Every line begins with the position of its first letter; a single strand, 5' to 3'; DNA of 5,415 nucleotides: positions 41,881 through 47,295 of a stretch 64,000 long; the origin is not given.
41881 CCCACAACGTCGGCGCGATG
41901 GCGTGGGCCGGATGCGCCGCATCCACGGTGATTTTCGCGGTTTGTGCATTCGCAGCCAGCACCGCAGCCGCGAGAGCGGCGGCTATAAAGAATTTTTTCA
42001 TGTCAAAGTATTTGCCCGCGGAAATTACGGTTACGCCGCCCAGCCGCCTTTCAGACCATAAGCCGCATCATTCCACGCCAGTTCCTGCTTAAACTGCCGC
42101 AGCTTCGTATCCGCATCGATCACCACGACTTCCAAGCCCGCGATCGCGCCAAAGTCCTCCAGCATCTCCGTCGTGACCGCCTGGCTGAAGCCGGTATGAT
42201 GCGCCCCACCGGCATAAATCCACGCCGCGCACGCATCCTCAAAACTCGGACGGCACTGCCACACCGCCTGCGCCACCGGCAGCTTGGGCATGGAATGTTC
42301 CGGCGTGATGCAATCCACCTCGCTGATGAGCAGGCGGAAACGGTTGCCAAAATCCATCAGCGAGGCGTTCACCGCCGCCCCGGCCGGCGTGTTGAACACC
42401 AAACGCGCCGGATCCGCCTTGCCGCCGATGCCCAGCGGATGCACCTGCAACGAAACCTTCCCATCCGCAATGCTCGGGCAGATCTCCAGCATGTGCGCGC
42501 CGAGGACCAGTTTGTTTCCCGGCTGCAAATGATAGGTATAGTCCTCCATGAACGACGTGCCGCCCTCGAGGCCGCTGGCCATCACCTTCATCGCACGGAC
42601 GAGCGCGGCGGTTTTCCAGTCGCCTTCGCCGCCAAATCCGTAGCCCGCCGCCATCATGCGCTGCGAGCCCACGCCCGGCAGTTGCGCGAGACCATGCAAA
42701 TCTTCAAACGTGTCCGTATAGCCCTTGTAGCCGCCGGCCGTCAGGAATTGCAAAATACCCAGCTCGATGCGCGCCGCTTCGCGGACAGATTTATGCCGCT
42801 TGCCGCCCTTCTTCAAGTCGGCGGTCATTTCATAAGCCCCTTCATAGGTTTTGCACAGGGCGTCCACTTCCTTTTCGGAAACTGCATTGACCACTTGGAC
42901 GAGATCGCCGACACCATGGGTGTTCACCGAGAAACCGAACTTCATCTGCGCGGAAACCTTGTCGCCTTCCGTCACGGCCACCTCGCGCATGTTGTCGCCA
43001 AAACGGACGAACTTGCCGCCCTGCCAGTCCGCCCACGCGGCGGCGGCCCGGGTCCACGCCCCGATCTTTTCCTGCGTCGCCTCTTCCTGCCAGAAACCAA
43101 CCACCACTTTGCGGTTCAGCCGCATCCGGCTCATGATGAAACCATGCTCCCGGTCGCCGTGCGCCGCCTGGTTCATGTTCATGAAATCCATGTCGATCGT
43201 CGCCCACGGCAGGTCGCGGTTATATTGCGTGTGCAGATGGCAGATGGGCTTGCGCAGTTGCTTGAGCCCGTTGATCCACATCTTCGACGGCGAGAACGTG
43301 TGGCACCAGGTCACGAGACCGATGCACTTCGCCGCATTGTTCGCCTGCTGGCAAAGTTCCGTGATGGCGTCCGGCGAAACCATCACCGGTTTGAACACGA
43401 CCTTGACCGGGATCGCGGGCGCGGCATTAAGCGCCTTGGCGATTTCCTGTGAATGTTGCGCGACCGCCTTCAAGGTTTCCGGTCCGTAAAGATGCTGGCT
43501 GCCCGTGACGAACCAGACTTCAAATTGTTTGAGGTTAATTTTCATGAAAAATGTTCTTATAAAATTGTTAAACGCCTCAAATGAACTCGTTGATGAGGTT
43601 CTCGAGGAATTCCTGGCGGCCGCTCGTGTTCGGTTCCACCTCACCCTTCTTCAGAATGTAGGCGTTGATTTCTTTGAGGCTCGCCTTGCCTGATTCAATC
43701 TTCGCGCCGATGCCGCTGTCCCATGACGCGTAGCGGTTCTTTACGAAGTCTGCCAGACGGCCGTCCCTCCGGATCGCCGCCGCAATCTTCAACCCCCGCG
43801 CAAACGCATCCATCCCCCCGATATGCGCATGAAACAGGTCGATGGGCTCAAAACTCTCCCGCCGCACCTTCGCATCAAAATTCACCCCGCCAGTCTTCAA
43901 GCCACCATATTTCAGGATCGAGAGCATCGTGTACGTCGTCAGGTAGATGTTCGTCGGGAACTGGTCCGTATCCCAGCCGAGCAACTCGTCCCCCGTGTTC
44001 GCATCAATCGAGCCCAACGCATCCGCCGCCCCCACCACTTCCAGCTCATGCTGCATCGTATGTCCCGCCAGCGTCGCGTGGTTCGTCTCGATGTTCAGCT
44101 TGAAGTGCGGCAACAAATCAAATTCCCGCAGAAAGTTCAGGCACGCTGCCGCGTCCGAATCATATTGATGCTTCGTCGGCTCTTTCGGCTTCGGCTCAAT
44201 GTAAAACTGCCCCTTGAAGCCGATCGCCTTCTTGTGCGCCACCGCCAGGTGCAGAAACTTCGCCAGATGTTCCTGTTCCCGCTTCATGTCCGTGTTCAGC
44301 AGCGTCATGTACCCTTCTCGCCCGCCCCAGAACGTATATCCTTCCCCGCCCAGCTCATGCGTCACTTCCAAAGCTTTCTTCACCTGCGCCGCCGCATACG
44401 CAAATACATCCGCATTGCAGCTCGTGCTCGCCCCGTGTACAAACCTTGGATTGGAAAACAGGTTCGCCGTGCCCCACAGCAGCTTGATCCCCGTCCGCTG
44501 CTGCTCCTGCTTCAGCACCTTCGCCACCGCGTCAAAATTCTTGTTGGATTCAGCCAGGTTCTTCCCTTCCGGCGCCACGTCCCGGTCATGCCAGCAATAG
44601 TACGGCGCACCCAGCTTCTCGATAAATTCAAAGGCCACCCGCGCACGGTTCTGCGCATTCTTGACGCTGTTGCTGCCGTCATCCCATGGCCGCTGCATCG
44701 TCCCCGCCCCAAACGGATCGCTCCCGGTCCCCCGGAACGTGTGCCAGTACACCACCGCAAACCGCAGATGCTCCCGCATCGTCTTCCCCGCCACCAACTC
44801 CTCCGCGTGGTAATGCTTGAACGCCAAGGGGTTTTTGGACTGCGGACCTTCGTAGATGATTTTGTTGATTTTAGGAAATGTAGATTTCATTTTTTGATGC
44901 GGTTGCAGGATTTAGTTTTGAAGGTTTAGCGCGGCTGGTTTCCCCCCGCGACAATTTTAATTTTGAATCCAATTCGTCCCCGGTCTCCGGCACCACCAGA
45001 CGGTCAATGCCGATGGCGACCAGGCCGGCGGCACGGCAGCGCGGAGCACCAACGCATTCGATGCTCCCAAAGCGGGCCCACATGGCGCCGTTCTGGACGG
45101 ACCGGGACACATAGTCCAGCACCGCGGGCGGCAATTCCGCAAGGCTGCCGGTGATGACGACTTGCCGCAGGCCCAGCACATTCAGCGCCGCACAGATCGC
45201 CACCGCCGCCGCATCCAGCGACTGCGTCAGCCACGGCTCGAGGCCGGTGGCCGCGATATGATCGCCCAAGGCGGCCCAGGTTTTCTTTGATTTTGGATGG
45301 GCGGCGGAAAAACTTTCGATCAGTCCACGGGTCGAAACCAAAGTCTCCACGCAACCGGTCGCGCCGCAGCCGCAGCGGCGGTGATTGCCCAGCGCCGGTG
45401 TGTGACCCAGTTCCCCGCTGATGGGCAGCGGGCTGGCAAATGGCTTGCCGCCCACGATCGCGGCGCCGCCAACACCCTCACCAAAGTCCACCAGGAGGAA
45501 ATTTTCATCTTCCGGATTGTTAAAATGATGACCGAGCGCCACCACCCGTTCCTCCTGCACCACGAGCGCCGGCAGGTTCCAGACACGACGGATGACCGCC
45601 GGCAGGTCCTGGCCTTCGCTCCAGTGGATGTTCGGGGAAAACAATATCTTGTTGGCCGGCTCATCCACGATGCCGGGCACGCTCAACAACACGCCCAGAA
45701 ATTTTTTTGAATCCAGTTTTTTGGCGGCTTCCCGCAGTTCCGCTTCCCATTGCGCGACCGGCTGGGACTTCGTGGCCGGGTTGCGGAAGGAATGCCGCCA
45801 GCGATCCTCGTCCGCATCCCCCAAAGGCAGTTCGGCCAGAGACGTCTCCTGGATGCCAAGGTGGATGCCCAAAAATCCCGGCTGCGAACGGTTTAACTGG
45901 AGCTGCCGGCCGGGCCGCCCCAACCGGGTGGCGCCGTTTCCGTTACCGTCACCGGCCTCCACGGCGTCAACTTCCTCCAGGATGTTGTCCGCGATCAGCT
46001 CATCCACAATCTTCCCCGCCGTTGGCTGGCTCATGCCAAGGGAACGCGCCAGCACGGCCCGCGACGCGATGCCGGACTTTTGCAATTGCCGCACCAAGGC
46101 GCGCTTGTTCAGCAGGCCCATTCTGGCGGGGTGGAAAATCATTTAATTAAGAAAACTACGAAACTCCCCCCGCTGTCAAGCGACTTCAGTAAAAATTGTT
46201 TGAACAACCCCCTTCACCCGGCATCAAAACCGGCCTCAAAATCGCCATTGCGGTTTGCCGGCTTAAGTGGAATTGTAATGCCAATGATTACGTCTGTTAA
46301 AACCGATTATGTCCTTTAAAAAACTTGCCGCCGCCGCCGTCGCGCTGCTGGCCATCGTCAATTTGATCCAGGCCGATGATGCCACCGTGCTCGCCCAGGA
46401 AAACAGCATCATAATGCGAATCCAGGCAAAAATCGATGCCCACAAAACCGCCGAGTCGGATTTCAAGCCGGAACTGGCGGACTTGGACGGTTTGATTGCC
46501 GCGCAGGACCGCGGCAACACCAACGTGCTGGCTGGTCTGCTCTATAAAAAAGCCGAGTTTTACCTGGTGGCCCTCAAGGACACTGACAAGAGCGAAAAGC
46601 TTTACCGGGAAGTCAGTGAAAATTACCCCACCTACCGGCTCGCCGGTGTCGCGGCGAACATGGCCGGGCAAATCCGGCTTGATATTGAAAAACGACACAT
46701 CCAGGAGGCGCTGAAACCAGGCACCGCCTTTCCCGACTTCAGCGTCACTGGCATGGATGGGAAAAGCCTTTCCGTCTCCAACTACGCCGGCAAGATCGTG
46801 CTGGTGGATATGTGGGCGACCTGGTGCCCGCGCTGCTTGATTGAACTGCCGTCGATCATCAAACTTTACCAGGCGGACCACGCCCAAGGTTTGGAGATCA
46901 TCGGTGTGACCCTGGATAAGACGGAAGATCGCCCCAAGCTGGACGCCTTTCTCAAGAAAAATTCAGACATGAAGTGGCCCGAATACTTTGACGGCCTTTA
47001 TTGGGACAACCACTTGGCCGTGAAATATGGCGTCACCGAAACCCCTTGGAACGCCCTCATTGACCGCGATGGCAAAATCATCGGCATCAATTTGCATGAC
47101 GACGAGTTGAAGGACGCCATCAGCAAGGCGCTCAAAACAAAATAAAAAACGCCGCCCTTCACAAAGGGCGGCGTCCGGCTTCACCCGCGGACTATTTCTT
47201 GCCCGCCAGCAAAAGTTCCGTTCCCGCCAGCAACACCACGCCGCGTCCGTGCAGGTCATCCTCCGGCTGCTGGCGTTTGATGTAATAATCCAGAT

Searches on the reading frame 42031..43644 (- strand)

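Call 35: search_protein_families(library=pfam, proteins=[window:42031-43644:-], max_evalue=0.00001)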
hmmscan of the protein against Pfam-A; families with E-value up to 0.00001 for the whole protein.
window:42031-43644:- (537 aa): 3 families
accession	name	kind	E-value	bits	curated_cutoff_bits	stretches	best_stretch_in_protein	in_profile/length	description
PF02610.21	AraA_N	-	4.6e-84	280.7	24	1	42-208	2-168/168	L-arabinose isomerase N-terminal domain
PF24856.1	AraA_central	-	1.3e-68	230.6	24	1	211-358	1-148/148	L-arabinose isomerase central domain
PF11762.14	Arabinose_Iso_C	-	1.4e-65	219.8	25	1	362-505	1-144/144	L-arabinose isomerase C-terminal domain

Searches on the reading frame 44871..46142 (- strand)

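Call 35: search_protein_families(library=pfam, proteins=[window:44871-46142:-], max_evalue=0.00001)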
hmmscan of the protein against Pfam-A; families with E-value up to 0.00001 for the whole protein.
window:44871-46142:- (423 aa): 1 family
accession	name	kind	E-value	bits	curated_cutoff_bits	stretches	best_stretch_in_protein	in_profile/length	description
PF00480.26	ROK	-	2.2e-28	100.1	22.9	1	122-352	29-261/294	ROK family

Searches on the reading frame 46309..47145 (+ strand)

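Call 35: search_protein_families(library=pfam, proteins=[window:46309-47145:+], max_evalue=0.00001)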
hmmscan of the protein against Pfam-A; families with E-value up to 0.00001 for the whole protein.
window:46309-47145:+ (278 aa): 3 families
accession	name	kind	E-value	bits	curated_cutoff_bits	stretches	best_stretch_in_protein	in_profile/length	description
PF08534.16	Redoxin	-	3.4e-19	69.5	26.6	1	136-267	1-138/148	Redoxin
PF00578.27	AhpC-TSA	-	5.7e-18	65.5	26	1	138-257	2-121/124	AhpC/TSA family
PF13905.12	Thioredoxin_8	-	3.9e-15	56.4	27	1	161-257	1-94/94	Thioredoxin-like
